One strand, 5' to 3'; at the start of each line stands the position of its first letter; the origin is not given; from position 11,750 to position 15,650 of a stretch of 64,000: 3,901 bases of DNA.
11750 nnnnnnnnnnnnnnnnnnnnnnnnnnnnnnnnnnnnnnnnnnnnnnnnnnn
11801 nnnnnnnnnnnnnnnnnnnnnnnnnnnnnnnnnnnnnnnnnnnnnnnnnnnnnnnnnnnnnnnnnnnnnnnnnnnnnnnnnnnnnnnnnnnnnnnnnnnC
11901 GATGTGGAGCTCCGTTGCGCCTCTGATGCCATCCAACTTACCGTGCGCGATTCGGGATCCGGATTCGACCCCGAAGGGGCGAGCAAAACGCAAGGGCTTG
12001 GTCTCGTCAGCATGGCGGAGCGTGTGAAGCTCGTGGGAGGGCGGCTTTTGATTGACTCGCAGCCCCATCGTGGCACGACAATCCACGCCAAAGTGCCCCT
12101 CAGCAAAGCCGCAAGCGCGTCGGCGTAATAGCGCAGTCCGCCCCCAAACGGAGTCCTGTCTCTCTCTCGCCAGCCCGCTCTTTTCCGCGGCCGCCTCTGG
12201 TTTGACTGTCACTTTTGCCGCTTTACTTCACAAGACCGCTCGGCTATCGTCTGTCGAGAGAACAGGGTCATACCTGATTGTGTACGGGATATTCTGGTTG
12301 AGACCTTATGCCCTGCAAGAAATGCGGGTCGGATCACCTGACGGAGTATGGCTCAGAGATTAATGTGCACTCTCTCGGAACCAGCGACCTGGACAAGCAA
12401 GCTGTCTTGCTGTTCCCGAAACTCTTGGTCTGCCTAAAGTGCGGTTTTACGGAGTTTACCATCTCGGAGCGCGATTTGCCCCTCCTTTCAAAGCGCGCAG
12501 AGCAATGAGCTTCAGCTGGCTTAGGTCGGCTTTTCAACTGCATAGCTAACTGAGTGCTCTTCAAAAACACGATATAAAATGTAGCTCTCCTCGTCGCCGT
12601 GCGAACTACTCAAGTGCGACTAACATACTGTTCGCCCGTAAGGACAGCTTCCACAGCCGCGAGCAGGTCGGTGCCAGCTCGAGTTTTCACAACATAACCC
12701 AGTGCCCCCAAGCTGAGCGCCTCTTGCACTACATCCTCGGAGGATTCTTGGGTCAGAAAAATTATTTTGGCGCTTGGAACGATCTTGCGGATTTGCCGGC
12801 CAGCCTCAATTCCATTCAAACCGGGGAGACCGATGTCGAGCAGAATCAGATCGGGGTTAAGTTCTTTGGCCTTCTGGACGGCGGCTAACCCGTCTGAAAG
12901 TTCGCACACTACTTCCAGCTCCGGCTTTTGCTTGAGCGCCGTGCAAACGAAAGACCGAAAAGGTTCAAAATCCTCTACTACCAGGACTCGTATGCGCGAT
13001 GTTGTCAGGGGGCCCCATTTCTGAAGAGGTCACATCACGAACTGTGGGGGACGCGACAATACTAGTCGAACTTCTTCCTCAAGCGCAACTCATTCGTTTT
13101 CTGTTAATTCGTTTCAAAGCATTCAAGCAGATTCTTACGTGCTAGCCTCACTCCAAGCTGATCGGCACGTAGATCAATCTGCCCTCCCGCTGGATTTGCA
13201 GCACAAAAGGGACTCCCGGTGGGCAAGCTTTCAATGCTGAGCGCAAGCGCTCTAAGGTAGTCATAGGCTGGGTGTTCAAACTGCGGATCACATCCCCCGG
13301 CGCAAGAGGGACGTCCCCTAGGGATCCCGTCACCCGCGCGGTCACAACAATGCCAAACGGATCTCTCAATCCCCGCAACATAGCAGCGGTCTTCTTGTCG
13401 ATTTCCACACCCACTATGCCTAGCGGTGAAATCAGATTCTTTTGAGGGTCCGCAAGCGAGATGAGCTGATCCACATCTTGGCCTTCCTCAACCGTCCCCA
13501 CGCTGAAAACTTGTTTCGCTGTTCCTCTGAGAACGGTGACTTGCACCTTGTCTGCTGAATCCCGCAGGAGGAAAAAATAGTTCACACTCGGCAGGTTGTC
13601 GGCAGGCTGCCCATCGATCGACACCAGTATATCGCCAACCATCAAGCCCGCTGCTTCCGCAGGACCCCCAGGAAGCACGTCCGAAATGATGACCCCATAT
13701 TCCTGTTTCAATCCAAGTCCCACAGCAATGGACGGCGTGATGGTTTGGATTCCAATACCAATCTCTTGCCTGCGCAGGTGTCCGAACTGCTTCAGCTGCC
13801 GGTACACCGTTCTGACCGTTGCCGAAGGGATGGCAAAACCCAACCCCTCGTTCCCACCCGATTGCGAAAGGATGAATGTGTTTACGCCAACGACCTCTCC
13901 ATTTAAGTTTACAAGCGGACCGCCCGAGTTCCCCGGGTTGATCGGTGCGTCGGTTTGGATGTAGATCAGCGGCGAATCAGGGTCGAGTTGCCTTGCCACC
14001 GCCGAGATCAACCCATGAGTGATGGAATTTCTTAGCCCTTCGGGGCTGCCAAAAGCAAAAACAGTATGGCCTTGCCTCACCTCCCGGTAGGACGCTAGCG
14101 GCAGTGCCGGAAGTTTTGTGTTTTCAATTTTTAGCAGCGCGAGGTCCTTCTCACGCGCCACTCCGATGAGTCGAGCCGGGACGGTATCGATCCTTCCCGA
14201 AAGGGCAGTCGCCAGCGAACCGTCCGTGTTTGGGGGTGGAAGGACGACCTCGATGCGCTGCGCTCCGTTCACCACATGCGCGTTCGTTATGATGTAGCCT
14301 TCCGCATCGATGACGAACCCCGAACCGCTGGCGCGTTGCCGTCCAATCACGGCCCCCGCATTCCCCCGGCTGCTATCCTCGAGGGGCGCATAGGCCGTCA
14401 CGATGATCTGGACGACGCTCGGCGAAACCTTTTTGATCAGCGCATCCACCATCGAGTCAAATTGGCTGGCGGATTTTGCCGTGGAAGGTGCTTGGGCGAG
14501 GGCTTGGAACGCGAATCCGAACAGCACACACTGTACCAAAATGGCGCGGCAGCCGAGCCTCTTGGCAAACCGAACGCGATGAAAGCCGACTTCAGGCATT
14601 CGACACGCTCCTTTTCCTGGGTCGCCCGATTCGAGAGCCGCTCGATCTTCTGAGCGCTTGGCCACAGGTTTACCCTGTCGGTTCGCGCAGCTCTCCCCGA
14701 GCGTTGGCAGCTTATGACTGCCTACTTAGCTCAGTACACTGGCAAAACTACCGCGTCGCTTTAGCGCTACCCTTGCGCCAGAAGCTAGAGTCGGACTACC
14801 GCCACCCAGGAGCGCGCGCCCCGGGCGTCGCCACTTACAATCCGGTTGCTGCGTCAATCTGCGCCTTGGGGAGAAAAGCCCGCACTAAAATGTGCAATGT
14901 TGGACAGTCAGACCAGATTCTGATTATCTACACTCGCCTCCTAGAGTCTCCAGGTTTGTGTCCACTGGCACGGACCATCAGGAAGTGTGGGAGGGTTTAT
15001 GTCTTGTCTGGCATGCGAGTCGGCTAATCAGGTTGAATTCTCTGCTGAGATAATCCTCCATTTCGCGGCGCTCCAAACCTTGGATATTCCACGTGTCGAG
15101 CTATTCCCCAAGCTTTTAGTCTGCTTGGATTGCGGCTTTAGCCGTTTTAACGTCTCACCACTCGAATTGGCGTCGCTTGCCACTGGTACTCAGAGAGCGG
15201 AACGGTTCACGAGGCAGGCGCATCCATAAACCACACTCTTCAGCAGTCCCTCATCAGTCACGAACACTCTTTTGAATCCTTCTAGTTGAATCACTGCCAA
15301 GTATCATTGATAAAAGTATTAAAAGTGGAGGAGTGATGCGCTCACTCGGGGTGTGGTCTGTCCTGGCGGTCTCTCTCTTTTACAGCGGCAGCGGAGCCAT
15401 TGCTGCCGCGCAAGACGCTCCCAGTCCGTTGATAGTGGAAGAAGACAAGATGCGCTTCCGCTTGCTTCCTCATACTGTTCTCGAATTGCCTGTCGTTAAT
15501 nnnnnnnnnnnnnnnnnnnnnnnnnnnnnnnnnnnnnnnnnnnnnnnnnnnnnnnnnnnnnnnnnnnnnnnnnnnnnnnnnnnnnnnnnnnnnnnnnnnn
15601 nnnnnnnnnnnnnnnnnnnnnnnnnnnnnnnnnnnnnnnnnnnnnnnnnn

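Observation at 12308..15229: Two paralogous 4-Cys micro-proteins bracket a receiver-HtrA pair between a PAS kinase and the A2M-like gene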

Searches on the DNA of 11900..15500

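Call 78: search_rna_families(source=window, start=11900, end=15500, threshold=evalue, max_evalue=1)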
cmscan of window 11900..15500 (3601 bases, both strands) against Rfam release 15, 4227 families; matches with E-value up to 1: 0.
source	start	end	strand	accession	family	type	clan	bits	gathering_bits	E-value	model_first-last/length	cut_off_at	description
